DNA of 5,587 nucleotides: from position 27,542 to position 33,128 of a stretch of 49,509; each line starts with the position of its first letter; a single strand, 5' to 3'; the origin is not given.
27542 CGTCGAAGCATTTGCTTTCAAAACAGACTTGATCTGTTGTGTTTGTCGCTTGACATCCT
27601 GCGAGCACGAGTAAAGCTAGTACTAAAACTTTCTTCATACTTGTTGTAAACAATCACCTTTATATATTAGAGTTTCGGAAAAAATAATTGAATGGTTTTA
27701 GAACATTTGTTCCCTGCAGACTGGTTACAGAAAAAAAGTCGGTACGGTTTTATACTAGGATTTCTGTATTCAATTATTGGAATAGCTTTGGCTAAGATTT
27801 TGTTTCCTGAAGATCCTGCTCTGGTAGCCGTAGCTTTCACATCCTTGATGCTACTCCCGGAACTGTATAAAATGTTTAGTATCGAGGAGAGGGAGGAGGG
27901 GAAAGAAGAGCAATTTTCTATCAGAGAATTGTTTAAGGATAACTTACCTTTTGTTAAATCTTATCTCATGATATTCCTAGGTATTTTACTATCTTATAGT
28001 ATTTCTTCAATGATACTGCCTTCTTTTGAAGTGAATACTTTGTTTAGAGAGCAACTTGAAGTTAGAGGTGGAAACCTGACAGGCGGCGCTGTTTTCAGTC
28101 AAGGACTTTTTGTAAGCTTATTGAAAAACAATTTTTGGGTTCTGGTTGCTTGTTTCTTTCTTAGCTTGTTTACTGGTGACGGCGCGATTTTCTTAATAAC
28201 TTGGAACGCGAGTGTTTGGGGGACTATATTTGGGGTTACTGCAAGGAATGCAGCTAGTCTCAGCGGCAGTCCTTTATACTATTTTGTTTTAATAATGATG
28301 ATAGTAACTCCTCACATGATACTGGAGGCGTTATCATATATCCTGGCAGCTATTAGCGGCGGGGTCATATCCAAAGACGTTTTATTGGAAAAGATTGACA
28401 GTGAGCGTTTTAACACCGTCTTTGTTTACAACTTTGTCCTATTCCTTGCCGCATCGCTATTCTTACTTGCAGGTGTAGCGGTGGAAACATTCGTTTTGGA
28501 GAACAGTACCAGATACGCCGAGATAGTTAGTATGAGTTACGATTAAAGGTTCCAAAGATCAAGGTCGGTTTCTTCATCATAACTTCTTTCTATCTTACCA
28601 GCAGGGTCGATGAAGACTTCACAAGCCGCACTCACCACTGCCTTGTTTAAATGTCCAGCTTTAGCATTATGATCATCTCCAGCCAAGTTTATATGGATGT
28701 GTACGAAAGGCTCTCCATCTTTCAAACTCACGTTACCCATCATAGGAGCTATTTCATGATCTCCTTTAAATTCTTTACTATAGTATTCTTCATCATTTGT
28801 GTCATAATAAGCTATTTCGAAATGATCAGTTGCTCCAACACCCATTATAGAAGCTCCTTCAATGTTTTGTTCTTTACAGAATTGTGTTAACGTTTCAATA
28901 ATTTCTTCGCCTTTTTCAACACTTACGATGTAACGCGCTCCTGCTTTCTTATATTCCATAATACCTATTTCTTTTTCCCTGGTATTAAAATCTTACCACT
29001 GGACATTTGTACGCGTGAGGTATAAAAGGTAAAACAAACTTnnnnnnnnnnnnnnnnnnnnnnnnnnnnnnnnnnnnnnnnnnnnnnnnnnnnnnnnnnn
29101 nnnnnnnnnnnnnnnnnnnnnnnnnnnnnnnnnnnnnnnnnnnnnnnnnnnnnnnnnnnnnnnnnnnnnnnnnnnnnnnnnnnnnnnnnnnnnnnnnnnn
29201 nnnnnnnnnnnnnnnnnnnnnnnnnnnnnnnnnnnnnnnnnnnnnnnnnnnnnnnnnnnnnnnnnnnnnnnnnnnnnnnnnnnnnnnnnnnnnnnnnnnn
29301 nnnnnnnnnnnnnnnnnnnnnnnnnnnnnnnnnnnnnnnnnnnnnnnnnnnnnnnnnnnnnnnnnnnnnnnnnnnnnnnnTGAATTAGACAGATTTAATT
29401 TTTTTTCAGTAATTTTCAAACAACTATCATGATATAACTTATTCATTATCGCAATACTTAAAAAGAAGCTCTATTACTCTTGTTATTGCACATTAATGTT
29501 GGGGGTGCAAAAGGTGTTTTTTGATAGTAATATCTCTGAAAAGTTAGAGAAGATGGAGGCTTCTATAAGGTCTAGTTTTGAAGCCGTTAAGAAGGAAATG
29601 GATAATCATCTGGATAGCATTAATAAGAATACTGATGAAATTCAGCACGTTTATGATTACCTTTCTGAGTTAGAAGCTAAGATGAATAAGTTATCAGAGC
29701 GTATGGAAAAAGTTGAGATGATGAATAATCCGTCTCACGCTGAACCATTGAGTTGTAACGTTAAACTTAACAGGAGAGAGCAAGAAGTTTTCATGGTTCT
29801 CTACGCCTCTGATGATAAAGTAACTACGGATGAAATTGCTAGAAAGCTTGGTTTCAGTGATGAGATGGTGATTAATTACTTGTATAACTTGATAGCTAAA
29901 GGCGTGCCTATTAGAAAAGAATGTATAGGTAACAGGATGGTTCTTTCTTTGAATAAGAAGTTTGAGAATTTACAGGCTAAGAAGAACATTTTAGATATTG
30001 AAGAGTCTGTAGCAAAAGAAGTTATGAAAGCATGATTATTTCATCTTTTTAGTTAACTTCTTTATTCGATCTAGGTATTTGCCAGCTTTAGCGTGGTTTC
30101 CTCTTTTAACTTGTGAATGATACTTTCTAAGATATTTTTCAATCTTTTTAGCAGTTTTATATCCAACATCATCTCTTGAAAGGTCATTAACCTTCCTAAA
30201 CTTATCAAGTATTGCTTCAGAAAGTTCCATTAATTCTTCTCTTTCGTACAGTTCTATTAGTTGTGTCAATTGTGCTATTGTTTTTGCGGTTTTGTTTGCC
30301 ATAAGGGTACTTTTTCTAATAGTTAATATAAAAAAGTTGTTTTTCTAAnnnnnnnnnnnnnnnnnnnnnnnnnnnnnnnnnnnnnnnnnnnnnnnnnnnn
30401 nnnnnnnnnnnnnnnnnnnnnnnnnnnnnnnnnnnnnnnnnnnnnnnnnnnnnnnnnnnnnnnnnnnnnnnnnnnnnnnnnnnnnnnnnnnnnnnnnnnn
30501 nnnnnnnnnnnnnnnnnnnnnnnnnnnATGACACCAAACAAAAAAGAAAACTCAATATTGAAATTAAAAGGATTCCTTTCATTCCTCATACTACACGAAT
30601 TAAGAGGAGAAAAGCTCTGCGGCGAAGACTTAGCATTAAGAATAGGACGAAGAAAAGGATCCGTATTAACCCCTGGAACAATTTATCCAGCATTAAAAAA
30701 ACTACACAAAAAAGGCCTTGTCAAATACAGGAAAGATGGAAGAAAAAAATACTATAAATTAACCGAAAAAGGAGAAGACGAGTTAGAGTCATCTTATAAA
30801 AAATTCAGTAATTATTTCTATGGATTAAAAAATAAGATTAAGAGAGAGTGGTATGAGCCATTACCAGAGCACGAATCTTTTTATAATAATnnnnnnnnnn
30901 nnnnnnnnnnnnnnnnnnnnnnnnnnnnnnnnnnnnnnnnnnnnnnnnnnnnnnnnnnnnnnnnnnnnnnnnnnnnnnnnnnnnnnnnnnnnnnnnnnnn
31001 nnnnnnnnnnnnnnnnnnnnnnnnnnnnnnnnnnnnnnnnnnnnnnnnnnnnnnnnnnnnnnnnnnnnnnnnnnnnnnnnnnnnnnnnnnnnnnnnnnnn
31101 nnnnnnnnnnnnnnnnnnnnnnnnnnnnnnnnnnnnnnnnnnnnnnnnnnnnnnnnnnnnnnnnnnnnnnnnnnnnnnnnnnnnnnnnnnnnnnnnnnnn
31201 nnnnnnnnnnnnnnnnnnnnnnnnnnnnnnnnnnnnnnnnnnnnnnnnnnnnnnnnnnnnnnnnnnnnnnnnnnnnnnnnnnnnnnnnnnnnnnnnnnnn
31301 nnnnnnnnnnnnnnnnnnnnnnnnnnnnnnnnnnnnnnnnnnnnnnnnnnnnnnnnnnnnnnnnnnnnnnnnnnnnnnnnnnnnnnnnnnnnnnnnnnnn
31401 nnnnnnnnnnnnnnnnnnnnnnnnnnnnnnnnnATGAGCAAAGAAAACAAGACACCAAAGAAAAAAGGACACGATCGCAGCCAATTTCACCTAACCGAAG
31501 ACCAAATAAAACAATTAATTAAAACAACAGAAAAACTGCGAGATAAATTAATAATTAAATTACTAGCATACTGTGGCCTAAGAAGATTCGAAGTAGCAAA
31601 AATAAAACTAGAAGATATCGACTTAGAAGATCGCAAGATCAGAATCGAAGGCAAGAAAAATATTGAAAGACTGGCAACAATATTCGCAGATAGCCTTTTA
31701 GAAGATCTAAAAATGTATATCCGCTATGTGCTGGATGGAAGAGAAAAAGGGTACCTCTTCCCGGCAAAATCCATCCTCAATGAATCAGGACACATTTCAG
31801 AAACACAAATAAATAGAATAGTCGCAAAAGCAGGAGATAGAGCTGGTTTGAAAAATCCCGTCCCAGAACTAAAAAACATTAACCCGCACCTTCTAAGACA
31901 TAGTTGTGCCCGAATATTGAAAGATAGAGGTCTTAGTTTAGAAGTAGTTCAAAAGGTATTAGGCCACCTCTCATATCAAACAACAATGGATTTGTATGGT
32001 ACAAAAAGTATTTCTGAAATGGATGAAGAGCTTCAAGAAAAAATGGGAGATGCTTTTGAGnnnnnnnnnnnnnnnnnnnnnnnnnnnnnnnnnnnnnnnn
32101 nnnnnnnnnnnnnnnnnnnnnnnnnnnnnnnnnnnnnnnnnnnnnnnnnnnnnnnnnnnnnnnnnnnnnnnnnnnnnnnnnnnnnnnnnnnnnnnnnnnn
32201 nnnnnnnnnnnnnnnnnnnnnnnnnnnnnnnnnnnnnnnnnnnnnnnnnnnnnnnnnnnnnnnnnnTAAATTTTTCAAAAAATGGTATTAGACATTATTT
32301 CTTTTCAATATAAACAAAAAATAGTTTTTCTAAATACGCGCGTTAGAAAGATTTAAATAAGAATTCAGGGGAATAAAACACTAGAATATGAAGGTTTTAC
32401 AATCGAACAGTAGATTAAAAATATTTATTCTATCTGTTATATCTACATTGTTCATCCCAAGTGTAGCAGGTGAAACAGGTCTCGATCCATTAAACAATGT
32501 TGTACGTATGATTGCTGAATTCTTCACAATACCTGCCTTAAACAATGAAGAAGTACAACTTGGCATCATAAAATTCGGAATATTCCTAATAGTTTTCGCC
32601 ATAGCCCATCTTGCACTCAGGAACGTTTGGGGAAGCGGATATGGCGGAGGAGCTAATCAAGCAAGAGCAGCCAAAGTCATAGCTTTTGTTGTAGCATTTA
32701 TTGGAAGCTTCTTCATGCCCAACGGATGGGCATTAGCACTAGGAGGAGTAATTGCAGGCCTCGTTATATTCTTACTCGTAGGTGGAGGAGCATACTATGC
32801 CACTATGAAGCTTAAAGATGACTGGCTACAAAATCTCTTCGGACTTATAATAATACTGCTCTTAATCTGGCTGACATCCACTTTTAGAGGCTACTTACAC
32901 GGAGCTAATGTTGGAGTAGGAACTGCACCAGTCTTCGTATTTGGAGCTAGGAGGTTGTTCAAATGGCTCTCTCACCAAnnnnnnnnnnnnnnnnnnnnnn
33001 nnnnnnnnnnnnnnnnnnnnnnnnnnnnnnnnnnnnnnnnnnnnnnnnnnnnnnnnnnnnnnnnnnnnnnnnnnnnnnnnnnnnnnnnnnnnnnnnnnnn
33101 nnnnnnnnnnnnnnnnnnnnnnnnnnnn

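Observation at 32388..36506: Four-gene operon of unrecognisable membrane and coiled-coil proteins next to the recombinase cassette: candidate novel envelope system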

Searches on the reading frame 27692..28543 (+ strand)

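Call 18: search_protein_families(library=pfam, proteins=[window:27692-28543:+], max_evalue=0.001)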
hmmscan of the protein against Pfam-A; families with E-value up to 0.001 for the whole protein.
window:27692-28543:+ (284 aa): 1 family
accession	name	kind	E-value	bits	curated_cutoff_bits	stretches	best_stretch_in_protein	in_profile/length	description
PF01944.22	SpoIIM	-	8.3e-11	42.5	26.9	1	93-268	4-161/163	Stage II sporulation protein M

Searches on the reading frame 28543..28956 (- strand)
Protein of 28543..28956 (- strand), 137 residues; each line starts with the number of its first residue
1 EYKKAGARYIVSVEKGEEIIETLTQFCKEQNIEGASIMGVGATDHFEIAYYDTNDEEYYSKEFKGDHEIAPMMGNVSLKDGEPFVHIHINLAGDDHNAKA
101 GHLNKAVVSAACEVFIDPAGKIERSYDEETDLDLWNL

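Call 18: search_protein_families(library=pfam, proteins=[window:28543-28956:-], max_evalue=0.001)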
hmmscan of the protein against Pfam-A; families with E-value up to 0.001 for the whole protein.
window:28543-28956:- (137 aa): 1 family
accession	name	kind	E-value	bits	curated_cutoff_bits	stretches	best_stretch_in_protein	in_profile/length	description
PF03479.20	PCC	-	1.4e-31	109.6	25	1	9-116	3-112/117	Plants and Prokaryotes Conserved (PCC) domain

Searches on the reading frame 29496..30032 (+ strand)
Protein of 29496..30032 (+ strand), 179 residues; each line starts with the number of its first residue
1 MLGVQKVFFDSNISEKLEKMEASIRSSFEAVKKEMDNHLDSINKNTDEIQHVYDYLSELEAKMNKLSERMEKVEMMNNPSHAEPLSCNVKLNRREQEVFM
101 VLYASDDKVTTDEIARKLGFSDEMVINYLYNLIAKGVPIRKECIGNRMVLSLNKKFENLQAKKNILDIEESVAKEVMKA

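Call 3: search_protein_families(library=pfam, proteins=[window:29496-30032:+], max_evalue=1)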
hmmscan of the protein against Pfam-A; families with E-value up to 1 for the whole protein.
window:29496-30032:+ (179 aa): 31 families (the best 25 are shown)
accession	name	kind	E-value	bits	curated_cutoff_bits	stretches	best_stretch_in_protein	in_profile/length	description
PF08279.18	HTH_11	-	9.9e-06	25.8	25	1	94-141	1-48/55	HTH domain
PF04545.22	Sigma70_r4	-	0.00046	20.1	24.1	1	90-125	4-37/50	Sigma-70, region 4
PF01978.25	TrmB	-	0.00062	20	25.6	1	89-137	4-51/68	Sugar-specific transcriptional regulator TrmB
PF24615.2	Spectrin_Anc-1_2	-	0.0018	18.9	28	1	27-78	8-58/105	Nuclear anchorage protein 1, spectrin repeat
PF01480.22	PWI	-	0.0028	18.4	22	1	112-161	9-53/72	PWI domain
PF05701.16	WEMBL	-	0.0039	16.4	35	1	15-118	282-386/562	Weak chloroplast movement under blue light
PF14493.12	HTH_40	-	0.0074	17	27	1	107-174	11-78/89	Helix-turn-helix domain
PF01399.33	PCI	-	0.0075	16.9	22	1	97-136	28-67/84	PCI domain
PF09763.15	Sec3_CC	-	0.0079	16.5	27.1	1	11-78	6-73/133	Exocyst complex component Sec3, coiled-coil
PF06009.19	Laminin_II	-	0.0097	16.4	33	1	22-90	27-93/138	Laminin Domain II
PF05531.17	NPV_P10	-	0.011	16.6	29.8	1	24-79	9-67/75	Nucleopolyhedrovirus P10 protein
PF22979.2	HTH_69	-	0.011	16.1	27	0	109-137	27-55/69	Winged helix-turn-helix domain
PF01442.23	Apolipoprotein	-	0.014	15.6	90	1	11-71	29-182/190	Apolipoprotein A1/A4/E domain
PF10157.14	BORCS6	-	0.015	15.9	35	1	13-76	23-86/101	BLOC-1-related complex sub-unit 6 C-terminal helix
PF00196.25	GerE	-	0.016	15.3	23.5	1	91-135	3-44/57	Bacterial regulatory proteins, luxR family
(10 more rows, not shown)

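Call 25: search_protein_families(library=padloc, proteins=[window:29496-30032:+], max_evalue=0.1)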
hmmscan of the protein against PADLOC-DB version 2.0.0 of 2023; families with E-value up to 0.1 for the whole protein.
window:29496-30032:+ (179 aa): 10 families
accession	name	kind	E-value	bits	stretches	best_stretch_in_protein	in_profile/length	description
PDLC01866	CARF3--CARF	-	1.6e-05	22.9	1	75-137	123-182/207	-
PDLC01434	CasR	-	2.2e-05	22.4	1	71-137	115-170/191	"CAS-I,CAS-II,CAS-III,CAS-IV,CAS-V,CAS-VI; associated_signaling"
PDLC01857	CARF3--CARF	-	0.00022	18.9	1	74-138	109-173/201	-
PDLC01268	CasR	-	0.00029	18.8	1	66-136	105-165/179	"CAS-I,CAS-II,CAS-III,CAS-IV,CAS-V,CAS-VI; associated_signaling"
PDLC01850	CARF3--CARF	-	0.0005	18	1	74-137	128-188/209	-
PDLC01457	WYL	-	0.0017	16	1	100-144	11-53/229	"CAS-I,CAS-II,CAS-III,CAS-IV,CAS-V,CAS-VI; associated_signaling"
PDLC00006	DruC1|DruC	-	0.0024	14.4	1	15-101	185-271/626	Unknown function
PDLC03859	LmuB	-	0.0081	13.4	1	15-170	346-466/611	-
PDLC03841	LeoBC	-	0.024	11.8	1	10-69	518-593/601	-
PDLC04133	mad1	-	0.03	12.6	1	107-140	4-35/60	mads_1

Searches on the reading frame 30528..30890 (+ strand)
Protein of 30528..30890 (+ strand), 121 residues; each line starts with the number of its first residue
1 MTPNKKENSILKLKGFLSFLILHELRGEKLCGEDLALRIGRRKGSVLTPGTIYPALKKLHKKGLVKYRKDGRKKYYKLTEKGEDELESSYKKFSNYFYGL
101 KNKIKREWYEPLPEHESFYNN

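Call 3: search_protein_families(library=pfam, proteins=[window:30528-30890:+], max_evalue=1)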
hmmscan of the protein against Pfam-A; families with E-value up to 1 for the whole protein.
window:30528-30890:+ (121 aa): 17 families
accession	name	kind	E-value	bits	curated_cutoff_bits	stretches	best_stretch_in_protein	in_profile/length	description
PF03551.20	PadR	-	1.3e-11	44.7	27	1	21-87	1-74/75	Transcriptional regulator PadR-like family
PF13463.12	HTH_27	-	4.6e-05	24.1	22.2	1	51-82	34-68/68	Winged helix DNA-binding domain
PF22194.2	F-93_WHD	-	5.4e-05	23.6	28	1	47-82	27-62/62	F-93, winged-helix domain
PF03965.22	Penicillinase_R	-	0.00012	22.8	22.6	1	47-99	33-85/115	Penicillinase repressor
PF22665.2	DUF6293_C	-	0.00021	22.1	27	1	56-86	68-98/101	DUF6293 C-terminal winged helix domain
PF07848.18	PaaX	-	0.00059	20.5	24.8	1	54-82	42-70/70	PaaX-like protein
PF14277.12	DUF4364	-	0.00059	20.1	26.9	1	55-95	39-79/162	Domain of unknown function (DUF4364)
PF01978.25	TrmB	-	0.00075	19.7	25.6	1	50-77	37-63/68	Sugar-specific transcriptional regulator TrmB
PF13601.12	HTH_34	-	0.0013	19.3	27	1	47-96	26-79/80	Winged helix DNA-binding domain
PF22381.2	Staph_reg_Sar_Rot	-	0.002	18.6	27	1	20-85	18-81/85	Transcriptional regulator SarA/Rot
PF14947.12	HTH_45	-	0.0042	17.5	25.5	1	56-93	40-72/77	Winged helix-turn-helix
PF01638.23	HxlR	-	0.053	13.8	20.8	1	20-84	9-71/91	HxlR-like helix-turn-helix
PF07381.18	EarA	-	0.073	13.3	22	1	44-84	44-85/90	EarA-like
PF01325.25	Fe_dep_repress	-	0.079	13.6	26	1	49-70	36-57/60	Iron dependent repressor, N-terminal DNA binding domain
PF20008.5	DUF6429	-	0.088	13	31.6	1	54-92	30-67/71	Domain of unknown function (DUF6429)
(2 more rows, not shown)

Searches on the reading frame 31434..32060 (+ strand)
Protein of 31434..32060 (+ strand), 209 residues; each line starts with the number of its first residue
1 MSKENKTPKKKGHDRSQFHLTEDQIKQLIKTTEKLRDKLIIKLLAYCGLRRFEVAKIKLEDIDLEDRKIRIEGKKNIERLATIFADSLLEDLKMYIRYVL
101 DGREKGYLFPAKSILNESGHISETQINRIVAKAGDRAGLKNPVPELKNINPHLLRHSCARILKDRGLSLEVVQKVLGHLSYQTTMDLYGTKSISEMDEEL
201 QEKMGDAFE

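Call 3: search_protein_families(library=pfam, proteins=[window:31434-32060:+], max_evalue=1)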
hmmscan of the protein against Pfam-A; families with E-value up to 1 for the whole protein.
window:31434-32060:+ (209 aa): 2 families
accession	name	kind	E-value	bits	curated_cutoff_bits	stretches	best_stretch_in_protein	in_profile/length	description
PF00589.27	Phage_integrase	-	1.7e-32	113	27.1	1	20-188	3-165/172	Phage integrase family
PF18795.7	HSM3_N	-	0.029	14.3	24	1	116-195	12-94/237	DNA mismatch repair protein HSM3, N terminal domain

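Call 4: search_protein_families(library=phrogs, proteins=[window:31434-32060:+], max_evalue=1)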
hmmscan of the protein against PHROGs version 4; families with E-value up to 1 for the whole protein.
window:31434-32060:+ (209 aa): 12 families
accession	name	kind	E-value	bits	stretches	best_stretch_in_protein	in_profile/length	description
phrog_1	-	integration and excision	1.7e-33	117.8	1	7-206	258-449/611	integrase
phrog_216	-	integration and excision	7.8e-32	111.5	1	11-199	47-232/301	integrase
phrog_7685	-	integration and excision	1.9e-08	35.2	1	112-207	145-238/240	integrase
phrog_25190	-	integration and excision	0.00017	22.9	1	146-202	44-103/109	integrase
phrog_23271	-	unknown function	0.00027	21.8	1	148-189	8-49/67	-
phrog_5127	-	integration and excision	0.00076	20.1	1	6-71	185-251/355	integrase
phrog_5830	-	integration and excision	0.0013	19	1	18-83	110-178/318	integrase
phrog_7269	-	integration and excision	0.0033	18.3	1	148-189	27-67/89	integrase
phrog_17497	-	unknown function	0.02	16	1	102-179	10-88/133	-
phrog_24633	-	unknown function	0.043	13.9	1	131-182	200-251/367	-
phrog_24775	-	unknown function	0.076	14.1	1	151-183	30-62/101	-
phrog_10320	-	unknown function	0.089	14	1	129-188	23-77/89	-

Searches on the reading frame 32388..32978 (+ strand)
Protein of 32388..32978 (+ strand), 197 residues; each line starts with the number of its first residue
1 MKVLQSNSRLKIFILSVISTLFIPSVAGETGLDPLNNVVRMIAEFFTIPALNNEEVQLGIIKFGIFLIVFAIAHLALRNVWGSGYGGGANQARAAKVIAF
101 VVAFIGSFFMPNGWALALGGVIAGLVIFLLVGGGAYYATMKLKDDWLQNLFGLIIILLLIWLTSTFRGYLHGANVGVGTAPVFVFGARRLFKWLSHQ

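Call 3: search_protein_families(library=pfam, proteins=[window:32388-32978:+], max_evalue=1)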
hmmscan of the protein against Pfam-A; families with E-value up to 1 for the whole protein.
window:32388-32978:+ (197 aa): 0 families

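Call 4: search_protein_families(library=phrogs, proteins=[window:32388-32978:+], max_evalue=1)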
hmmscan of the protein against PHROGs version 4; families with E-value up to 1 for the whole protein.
window:32388-32978:+ (197 aa): 0 families

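Call 9: search_protein_families(library=ncbifam, proteins=[window:32388-32978:+], max_evalue=1)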
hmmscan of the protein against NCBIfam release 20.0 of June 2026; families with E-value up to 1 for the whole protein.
window:32388-32978:+ (197 aa): 2 families
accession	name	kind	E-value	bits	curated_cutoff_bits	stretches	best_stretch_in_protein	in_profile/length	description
NF008438.0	PRK11281.1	equivalog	0.54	7.9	991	1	122-159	694-731/1113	mechanosensitive channel MscK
NF002705.0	PRK02507.1-4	equivalog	0.98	8.3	625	0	84-122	292-329/382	proton extrusion protein PcxA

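Call 25: search_protein_families(library=padloc, proteins=[window:32388-32978:+], max_evalue=0.1)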
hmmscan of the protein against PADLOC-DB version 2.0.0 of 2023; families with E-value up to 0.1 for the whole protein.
window:32388-32978:+ (197 aa): 0 families

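Call 117: search_protein_families(library=pfam, alignment_id=A4, max_evalue=5)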
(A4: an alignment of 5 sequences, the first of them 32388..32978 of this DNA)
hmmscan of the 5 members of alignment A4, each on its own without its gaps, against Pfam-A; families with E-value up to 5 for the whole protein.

A. member 1, window:32388-32978:+ (197 aa): 1 family
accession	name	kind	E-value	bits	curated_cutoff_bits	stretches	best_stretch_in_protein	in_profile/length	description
PF20197.3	DUF6560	-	2.8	8.6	27.8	1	32-77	52-97/174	Family of unknown function (DUF6560)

B. families by the number of members that match (of 5 scanned): 9 families
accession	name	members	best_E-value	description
PF18895.5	T4SS_pilin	1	0.2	Type IV secretion system pilin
PF12921.12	ATP13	1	0.22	Mitochondrial ATPase expression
PF05545.16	FixQ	1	0.75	Cbb3-type cytochrome oxidase component FixQ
PF13630.11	SdpI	1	0.8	SdpI/YfhL protein family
PF07457.16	DUF1516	1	1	Protein of unknown function (DUF1516)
PF06570.16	DUF1129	1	1.5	Protein of unknown function (DUF1129)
PF19529.4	DUF6057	1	2.2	Family of unknown function (DUF6057)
PF20197.3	DUF6560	1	2.8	Family of unknown function (DUF6560)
PF02656.20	DUF202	1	4.7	Domain of unknown function (DUF202)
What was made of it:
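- On Type IV secretion pilin / VirB2-like (for g1): A single hit at E=0.2 in 1 of 5 homologues (call 117).
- One g1 homologue has a faint T4SS_pilin match, E=0.2 (call 117).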
